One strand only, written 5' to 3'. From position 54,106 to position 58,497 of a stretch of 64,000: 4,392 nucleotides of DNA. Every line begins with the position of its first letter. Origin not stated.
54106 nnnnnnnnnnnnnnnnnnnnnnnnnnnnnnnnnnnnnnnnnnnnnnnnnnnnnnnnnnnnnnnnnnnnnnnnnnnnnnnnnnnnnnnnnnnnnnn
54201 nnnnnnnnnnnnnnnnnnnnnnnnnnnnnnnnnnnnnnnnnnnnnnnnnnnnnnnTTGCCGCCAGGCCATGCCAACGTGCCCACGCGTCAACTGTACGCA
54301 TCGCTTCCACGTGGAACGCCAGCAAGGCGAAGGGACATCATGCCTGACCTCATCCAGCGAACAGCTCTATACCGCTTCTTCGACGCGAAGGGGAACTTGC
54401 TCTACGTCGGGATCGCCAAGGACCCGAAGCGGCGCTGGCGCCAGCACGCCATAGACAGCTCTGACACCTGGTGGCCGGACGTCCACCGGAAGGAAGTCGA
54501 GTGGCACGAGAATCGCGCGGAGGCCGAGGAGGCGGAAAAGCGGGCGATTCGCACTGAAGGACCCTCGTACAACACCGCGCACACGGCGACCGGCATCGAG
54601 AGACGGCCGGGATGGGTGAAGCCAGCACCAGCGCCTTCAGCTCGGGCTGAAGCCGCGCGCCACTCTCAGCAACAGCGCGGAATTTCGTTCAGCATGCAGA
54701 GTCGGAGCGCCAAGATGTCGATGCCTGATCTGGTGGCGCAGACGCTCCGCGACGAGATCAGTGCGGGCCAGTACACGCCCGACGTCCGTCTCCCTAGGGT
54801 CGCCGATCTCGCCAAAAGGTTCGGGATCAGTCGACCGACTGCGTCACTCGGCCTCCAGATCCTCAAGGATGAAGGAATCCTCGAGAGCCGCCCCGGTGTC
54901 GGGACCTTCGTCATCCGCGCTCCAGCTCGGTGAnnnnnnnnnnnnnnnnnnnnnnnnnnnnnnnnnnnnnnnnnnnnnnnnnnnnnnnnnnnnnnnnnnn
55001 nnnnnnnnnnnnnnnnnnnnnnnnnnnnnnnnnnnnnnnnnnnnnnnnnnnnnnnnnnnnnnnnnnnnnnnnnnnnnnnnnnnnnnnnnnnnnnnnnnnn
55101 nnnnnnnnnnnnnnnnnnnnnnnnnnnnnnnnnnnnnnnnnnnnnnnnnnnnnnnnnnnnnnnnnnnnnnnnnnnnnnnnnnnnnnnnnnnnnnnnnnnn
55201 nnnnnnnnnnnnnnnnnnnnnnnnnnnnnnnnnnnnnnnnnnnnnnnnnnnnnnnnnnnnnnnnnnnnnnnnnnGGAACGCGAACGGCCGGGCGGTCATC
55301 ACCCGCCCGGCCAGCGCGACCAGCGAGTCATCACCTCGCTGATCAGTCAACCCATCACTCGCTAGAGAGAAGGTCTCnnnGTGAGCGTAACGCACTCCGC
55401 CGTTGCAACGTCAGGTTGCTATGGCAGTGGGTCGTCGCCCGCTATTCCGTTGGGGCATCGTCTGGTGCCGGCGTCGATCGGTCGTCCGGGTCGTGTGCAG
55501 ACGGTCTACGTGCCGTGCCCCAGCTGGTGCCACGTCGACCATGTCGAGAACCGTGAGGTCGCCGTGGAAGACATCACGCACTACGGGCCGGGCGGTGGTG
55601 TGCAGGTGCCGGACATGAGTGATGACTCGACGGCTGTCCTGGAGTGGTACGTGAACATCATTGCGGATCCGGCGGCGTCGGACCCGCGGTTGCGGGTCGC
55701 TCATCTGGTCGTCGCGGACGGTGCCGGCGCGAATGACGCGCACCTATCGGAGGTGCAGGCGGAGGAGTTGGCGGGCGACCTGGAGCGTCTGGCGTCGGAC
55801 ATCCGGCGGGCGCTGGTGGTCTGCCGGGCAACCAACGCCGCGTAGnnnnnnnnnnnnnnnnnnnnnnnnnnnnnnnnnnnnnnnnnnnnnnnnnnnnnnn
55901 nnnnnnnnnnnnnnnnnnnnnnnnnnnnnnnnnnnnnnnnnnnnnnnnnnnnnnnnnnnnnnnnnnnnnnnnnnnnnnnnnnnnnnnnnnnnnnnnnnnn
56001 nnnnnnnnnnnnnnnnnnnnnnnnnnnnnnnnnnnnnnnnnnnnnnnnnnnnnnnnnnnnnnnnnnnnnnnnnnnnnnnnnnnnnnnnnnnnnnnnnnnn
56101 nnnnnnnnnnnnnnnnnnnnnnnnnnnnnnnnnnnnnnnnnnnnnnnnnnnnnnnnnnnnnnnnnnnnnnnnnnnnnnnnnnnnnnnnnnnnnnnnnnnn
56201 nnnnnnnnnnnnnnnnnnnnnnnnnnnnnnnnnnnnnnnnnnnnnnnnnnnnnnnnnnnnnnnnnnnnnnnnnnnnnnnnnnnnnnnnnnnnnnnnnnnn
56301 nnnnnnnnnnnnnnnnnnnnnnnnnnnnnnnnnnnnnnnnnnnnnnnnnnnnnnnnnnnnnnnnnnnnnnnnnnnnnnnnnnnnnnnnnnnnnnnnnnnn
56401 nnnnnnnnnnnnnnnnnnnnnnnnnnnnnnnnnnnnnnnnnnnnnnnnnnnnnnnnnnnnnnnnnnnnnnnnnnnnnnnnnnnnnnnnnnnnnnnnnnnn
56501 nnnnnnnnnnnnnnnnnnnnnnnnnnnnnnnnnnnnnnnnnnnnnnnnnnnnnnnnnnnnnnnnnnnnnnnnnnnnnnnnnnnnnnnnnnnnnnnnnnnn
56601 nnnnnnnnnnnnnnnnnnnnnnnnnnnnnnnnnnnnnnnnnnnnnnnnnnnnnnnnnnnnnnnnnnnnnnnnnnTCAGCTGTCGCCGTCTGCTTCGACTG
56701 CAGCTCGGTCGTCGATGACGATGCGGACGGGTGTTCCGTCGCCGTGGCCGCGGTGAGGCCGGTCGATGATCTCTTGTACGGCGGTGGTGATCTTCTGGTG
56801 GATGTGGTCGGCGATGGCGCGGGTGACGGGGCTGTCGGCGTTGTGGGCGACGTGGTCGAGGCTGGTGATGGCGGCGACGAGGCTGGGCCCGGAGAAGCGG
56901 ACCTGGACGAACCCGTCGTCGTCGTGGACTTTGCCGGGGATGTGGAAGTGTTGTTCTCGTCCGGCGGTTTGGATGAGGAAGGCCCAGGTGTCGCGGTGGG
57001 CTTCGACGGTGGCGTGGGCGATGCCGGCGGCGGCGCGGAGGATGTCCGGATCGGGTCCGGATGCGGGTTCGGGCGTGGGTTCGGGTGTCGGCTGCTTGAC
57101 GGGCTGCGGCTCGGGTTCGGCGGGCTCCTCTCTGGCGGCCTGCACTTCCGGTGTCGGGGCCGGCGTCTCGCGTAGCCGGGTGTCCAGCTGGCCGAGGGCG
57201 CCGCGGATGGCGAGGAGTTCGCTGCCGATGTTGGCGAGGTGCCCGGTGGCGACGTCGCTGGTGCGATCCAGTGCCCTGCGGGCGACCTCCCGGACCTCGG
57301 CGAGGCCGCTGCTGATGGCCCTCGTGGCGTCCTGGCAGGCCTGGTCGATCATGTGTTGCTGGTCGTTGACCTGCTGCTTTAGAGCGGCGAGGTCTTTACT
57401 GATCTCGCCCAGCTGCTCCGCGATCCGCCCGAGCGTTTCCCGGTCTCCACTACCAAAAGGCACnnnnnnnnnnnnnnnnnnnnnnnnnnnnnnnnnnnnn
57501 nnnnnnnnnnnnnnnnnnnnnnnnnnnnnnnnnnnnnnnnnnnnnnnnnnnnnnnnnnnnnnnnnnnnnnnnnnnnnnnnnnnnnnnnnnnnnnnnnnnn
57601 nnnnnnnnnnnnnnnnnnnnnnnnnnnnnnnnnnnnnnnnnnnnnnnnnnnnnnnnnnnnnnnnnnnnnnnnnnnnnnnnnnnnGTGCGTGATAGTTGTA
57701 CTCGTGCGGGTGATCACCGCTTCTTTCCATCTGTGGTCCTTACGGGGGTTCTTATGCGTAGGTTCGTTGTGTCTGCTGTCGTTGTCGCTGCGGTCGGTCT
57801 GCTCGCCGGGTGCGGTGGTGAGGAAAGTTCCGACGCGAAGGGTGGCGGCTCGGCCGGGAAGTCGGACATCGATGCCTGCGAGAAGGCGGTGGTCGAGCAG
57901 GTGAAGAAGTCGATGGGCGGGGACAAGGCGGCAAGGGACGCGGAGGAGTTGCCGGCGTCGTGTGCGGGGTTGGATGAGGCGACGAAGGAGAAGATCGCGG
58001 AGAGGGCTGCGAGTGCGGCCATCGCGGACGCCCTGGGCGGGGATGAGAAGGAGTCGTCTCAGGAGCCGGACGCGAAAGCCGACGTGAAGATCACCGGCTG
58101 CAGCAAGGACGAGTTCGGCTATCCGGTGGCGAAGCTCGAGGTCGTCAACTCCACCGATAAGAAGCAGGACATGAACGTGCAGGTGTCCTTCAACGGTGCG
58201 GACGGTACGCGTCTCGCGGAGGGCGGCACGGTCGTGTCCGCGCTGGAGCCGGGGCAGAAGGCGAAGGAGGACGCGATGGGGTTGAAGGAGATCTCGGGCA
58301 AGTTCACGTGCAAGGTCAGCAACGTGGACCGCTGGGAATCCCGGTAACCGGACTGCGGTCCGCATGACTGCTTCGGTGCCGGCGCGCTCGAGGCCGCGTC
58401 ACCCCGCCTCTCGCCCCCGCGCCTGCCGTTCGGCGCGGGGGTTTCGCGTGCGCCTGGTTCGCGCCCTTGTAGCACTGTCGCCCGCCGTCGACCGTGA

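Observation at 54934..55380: Three tandem stem-loops with an identical heptaloop TCATCAC and completely different, fully compensated stems in a 450-bp non-coding region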

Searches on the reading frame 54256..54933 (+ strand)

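Call 11: search_protein_families(library=pfam, proteins=[window:54256-54933:+], max_evalue=0.01)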
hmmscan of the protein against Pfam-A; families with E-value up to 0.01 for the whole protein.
window:54256-54933:+ (225 aa): 7 families
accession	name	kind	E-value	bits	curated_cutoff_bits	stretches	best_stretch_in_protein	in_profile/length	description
PF00392.27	GntR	-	5e-15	55.4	27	1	160-219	5-64/64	Bacterial regulatory proteins, gntR family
PF01541.30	GIY-YIG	-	6.5e-10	39.6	22.6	1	38-106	4-78/78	GIY-YIG catalytic domain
PF13545.12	HTH_Crp_2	-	0.00011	22.5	27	1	177-223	19-64/70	Crp-like helix-turn-helix domain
PF12802.13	MarR_2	-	0.0026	18.3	27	1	182-213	23-54/61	MarR family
PF08279.18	HTH_11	-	0.0029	17.9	25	1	183-216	19-53/55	HTH domain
PF09339.16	HTH_IclR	-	0.0044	17.2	22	1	181-212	20-51/52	IclR helix-turn-helix domain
PF01022.26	HTH_5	-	0.0063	16.8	22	0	182-211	18-47/47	Bacterial regulatory protein, arsR family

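Call 49: search_protein_families(library=phrogs, proteins=[window:54256-54933:+], max_evalue=0.001)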
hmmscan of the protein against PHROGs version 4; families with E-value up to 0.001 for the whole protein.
window:54256-54933:+ (225 aa): 4 families
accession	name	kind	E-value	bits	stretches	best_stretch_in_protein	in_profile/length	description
phrog_3312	-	DNA, RNA and nucleotide metabolism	6.5e-21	76.1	1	37-128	7-97/175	endonuclease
phrog_16880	-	DNA, RNA and nucleotide metabolism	3.1e-15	57.5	1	36-116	7-86/162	endonuclease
phrog_9285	-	unknown function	7.9e-13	49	1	147-221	19-93/466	-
phrog_10724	-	unknown function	1.1e-11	45.6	1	160-220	12-72/253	-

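Call 75: search_protein_families(library=ncbifam, proteins=[window:54256-54933:+], max_evalue=0.01)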
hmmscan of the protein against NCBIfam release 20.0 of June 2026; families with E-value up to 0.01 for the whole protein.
window:54256-54933:+ (225 aa): 28 families (the best 25 are shown)
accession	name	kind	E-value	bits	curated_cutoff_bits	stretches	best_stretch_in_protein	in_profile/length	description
TIGR02018.2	his_ut_repres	equivalog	2.8e-12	46.5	220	1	160-224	4-68/226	histidine utilization transcriptional repressor HutC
NF011575.0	PRK14999.1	equivalog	1.7e-10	40.6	424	1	145-220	2-77/241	histidine utilization repressor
TIGR02325.1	C_P_lyase_phnF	equivalog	7.5e-10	38.7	156.8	1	158-220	11-73/238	phosphonate metabolism transcriptional regulator PhnF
NF007741.0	PRK10421.1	equivalog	3.7e-09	36.3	311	1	154-220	6-72/262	transcriptional regulator LldR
NF052282.1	PLP_TF_PdxR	equivalog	3.9e-09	36.1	320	1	158-220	4-66/448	MocR-like pyridoxine biosynthesis transcription factor PdxR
NF052290.2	MocR_like_YczR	exception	2.5e-08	33.1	487.4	1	158-220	22-84/458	MocR-like transcription factor YczR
NF041547.1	GntR_LSA1692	equivalog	1.6e-07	31.2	275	1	160-221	6-67/233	GntR family transcriptional regulator, LSA1692 subfamily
NF007292.0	PRK09764.1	equivalog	2.7e-07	30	281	1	160-219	10-69/240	GntR family transcriptional regulator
NF053730.1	TransRegRv1152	equivalog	2.8e-07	30.5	170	1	154-222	15-83/120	Rv1152 family transcriptional regulator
NF007001.0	PRK09464.1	equivalog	4.5e-07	29.8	330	1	151-220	6-75/254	pyruvate dehydrogenase complex transcriptional repressor PdhR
NF052281.1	rhizopine_MocR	equivalog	5.8e-07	28.5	650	1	149-223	12-86/479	rhizopine catabolism transcriptional regulator MocR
TIGR02404.1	trehalos_R_Bsub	equivalog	6e-07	29.3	211.95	1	160-221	5-66/233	trehalose operon repressor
NF005906.0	PRK07883.1-4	equivalog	8.9e-07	27.6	495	1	25-109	205-295/563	DEDD exonuclease domain-containing protein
NF008491.0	PRK11402.1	subfamily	4.7e-06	26.3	269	1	159-219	15-75/243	GntR family transcriptional regulator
NF052286.1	ecto_TF_EhuR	exception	4.9e-06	25.3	480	1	159-221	15-77/458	MocR-like ectoine utilization transcription factor EhuR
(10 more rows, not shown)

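Call 86: search_protein_families(library=padloc, proteins=[window:54256-54933:+], max_evalue=0.01)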
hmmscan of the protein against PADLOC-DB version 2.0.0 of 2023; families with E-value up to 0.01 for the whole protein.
window:54256-54933:+ (225 aa): 0 families

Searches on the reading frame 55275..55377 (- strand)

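Call 47: search_protein_families(library=pfam, proteins=[L267:2153-3280:+, L267:3277-3633:+, L267:3878-4222:+, L267:4450-5826:+], max_evalue=0.01)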
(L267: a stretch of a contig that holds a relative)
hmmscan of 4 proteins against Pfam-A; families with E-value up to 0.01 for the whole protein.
L267:2153-3280:+ (375 aa): 0 families

L267:3277-3633:+ (118 aa): 1 family
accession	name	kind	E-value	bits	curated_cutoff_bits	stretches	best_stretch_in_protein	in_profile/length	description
PF04266.20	ASCH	-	4.8e-09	37.3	21.2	1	13-117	2-102/103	ASCH domain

L267:3878-4222:+ (114 aa): 0 families

L267:4450-5826:+ (458 aa): 1 family
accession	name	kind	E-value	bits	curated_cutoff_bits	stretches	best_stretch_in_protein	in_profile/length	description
PF13701.12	DDE_Tnp_1_4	-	4.7e-91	305.6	34.7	1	5-455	3-434/435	Transposase DDE domain group 1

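Call 75: search_protein_families(library=ncbifam, proteins=[L267:1842-2156:+, L267:2153-3280:+], max_evalue=0.01)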
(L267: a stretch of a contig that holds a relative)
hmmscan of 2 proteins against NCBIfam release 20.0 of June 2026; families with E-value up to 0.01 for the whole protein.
L267:1842-2156:+ (104 aa): 0 families

L267:2153-3280:+ (375 aa): 0 families

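Call 86: search_protein_families(library=padloc, proteins=[L267:1842-2156:+], max_evalue=0.01)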
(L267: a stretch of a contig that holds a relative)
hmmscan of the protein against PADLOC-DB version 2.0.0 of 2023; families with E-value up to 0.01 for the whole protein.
L267:1842-2156:+ (104 aa): 0 families

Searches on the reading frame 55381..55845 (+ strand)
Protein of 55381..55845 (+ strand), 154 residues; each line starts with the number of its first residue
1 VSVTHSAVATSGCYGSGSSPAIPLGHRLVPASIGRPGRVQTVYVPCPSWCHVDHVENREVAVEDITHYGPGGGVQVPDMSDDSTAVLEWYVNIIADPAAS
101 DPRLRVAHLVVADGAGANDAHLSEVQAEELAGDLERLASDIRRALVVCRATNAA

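Call 11: search_protein_families(library=pfam, proteins=[window:55381-55845:+], max_evalue=0.01)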
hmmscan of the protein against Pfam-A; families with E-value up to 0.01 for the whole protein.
window:55381-55845:+ (154 aa): 1 family
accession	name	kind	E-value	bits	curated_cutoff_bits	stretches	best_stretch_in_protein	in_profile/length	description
PF21848.1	DUF6907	-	3.4e-18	66.7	26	1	41-143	12-109/116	Domain of unknown function (DUF6907)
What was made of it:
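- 55381..55845 (+): DUF6907 gene (154 aa, CPSWC...H motif), the gene whose translation is proposed to be controlled. Pfam PF21848, E = 3.4e-18 (call 11).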

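Call 29: find_related_loci(query=window:55381-55845:+, collection=viral_contigs, flank=6000)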
Query window:55381-55845:+ (154 aa) in viral_contigs; peptide patterns used: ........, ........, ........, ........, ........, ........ (x = any residue, [..] = any of these).
24 stretches matched a pattern; 1 encode a relative of the query (tblastn E <= 1e-3); 1 distinct loci.
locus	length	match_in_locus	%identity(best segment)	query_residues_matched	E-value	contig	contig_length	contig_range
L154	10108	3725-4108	95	27-154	2e-80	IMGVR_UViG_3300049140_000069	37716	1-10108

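Call 32: find_encoding_contigs(protein=window:55381-55845:+, flank=10000, max_places=4)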
Protein window:55381-55845:+ (154 aa): no gene with exactly this product is on record in the collection.

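Call 34: find_related_loci(query=A1, collection=genome_contigs, flank=6000)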
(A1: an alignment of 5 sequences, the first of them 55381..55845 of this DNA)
Query A1 (154 aa) in genome_contigs; peptide patterns used: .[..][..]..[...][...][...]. (x = any residue, [..] = any of these).
70 stretches matched a pattern; 7 encode a relative of the query (tblastn E <= 1e-3); 7 distinct loci.
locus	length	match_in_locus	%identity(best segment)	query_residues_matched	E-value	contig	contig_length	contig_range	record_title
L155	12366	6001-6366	32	16-142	3e-15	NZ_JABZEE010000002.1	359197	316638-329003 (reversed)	Streptomyces sp. PKU-EA00015 contig2, whole genome shotgun sequence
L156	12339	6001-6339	30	22-142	2e-13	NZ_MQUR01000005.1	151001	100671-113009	Streptomyces amritsarensis strain MTCC 11845 MTCC_11845contig_5, whole genome shotgun sequence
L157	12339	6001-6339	34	23-142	3e-10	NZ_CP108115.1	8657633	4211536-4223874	Streptomyces sp. NBC_00212 chromosome, complete genome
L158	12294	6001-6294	28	38-143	2e-8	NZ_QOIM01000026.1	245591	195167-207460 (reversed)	Streptomyces reniochalinae strain LHW50302 NODE_14_length_245591_cov_21.3765_ID_27, whole genome shotgun sequence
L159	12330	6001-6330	34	24-142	5e-8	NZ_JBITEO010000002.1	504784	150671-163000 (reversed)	Streptomyces sp. NPDC051310 NPDC051310_56_C11.ctg-0002, whole genome shotgun sequence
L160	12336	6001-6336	30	38-154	9e-7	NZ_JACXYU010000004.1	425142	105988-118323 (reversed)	Streptomyces chumphonensis strain KK1-2 4, whole genome shotgun sequence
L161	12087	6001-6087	48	42-70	2e-5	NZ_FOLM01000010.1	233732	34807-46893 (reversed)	Streptomyces aidingensis strain CGMCC 4.5739, whole genome shotgun sequence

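Call 47: search_protein_families(library=pfam, proteins=[L267:2153-3280:+, L267:3277-3633:+, L267:3878-4222:+, L267:4450-5826:+], max_evalue=0.01)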
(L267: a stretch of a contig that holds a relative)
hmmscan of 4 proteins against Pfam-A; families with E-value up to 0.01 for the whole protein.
L267:2153-3280:+ (375 aa): 0 families

L267:3277-3633:+ (118 aa): 1 family
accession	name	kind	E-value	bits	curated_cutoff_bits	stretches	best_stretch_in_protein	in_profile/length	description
PF04266.20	ASCH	-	4.8e-09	37.3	21.2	1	13-117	2-102/103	ASCH domain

L267:3878-4222:+ (114 aa): 0 families

L267:4450-5826:+ (458 aa): 1 family
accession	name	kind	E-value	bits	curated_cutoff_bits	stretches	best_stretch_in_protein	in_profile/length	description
PF13701.12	DDE_Tnp_1_4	-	4.7e-91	305.6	34.7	1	5-455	3-434/435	Transposase DDE domain group 1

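Call 49: search_protein_families(library=phrogs, proteins=[window:55381-55845:+], max_evalue=0.001)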
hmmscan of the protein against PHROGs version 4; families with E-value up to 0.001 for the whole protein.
window:55381-55845:+ (154 aa): 0 families

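Call 75: search_protein_families(library=ncbifam, proteins=[window:55381-55845:+, L267:1842-2156:+, L267:2153-3280:+], max_evalue=0.01)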
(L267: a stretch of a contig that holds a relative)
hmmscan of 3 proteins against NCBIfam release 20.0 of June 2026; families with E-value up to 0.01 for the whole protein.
window:55381-55845:+ (154 aa): 0 families

L267:1842-2156:+ (104 aa): 0 families

L267:2153-3280:+ (375 aa): 0 families

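Call 85: search_solved_structures(query=A1, max_evalue=1)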
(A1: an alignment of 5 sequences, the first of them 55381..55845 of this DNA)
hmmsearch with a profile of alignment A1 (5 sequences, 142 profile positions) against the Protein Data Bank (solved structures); distinct sequences matched with E-value up to 1: 0.

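Call 86: search_protein_families(library=padloc, proteins=[window:55381-55845:+, L267:1842-2156:+], max_evalue=0.01)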
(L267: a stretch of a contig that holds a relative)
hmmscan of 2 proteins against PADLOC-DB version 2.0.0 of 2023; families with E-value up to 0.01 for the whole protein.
window:55381-55845:+ (154 aa): 0 families

L267:1842-2156:+ (104 aa): 0 families
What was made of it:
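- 55381..55845 (+): There is no hit in PHROGs, NCBIfam, PADLOC or PDB sequences (calls 49, 75, 85, 86).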

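Call 95: search_dna_similar(query=window:55381-55845:+, collection=phages, mode=protein, max_evalue=0.001, max_rows=20)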
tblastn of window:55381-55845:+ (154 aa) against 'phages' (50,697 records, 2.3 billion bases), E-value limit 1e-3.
No match.

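Call 96: search_dna_similar(query=window:55381-55845:+, collection=plasmids, mode=protein, max_evalue=0.001, max_rows=30)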
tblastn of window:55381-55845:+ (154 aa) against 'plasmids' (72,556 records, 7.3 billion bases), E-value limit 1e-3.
No match.

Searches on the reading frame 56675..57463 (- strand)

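Call 11: search_protein_families(library=pfam, proteins=[window:56675-57463:-], max_evalue=0.01)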
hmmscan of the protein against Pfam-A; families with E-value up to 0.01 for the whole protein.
window:56675-57463:- (262 aa): 0 families

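Call 49: search_protein_families(library=phrogs, proteins=[window:56675-57463:-], max_evalue=0.001)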
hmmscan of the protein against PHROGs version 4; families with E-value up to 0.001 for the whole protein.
window:56675-57463:- (262 aa): 0 families

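Call 75: search_protein_families(library=ncbifam, proteins=[window:56675-57463:-], max_evalue=0.01)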
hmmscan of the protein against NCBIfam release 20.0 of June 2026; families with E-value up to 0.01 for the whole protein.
window:56675-57463:- (262 aa): 3 families
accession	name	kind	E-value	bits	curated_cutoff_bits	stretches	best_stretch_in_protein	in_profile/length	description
NF033930.1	pneumo_PspA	exception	0.00033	19.5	850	1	18-134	296-394/659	pneumococcal surface protein A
NF050019.1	HpsJ_like_C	equivalog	0.0053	16.5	140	1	9-86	97-175/183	HpsJ-like protein, cyanoexosortase C-associated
NF033914.0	antiphage_ZorA_1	subfamily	0.0085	14.4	190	0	11-99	394-479/619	anti-phage ZorAB system protein ZorA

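Call 86: search_protein_families(library=padloc, proteins=[window:56675-57463:-], max_evalue=0.01)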
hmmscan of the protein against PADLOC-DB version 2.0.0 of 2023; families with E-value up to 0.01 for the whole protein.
window:56675-57463:- (262 aa): 2 families
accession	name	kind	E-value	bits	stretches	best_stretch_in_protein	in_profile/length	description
PDLC00605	ZorA1|ZorA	-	0.0053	13.1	1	11-107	451-551/700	MotA/ExbB/TolQ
PDLC05036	PDC-S54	-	0.0093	13.5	0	30-130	135-238/410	-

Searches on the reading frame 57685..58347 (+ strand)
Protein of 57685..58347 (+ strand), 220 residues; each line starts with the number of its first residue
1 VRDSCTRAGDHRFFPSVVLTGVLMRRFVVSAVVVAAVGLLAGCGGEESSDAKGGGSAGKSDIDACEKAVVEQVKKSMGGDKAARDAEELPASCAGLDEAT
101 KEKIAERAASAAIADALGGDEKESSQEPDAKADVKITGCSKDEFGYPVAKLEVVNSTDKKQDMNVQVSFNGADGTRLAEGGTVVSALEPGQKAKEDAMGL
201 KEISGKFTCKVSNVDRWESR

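Call 11: search_protein_families(library=pfam, proteins=[window:57685-58347:+], max_evalue=0.01)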
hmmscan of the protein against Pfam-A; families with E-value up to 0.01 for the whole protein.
window:57685-58347:+ (220 aa): 0 families

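Call 49: search_protein_families(library=phrogs, proteins=[window:57685-58347:+], max_evalue=0.001)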
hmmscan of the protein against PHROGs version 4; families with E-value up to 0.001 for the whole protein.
window:57685-58347:+ (220 aa): 0 families

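Call 75: search_protein_families(library=ncbifam, proteins=[window:57685-58347:+], max_evalue=0.01)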
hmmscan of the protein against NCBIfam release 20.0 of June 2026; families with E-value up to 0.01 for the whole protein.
window:57685-58347:+ (220 aa): 2 families
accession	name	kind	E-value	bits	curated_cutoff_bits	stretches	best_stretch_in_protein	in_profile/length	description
NF038353.1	FxLYD_dom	domain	0.0028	17.5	23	1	153-199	10-57/71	FxLYD domain-containing protein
NF053532.1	lipo_SCO4651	subfamily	0.004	16.8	65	1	25-76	1-51/277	SCO4651 family lipoprotein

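Call 86: search_protein_families(library=padloc, proteins=[window:57685-58347:+], max_evalue=0.01)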
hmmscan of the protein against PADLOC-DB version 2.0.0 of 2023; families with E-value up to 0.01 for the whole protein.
window:57685-58347:+ (220 aa): 0 families
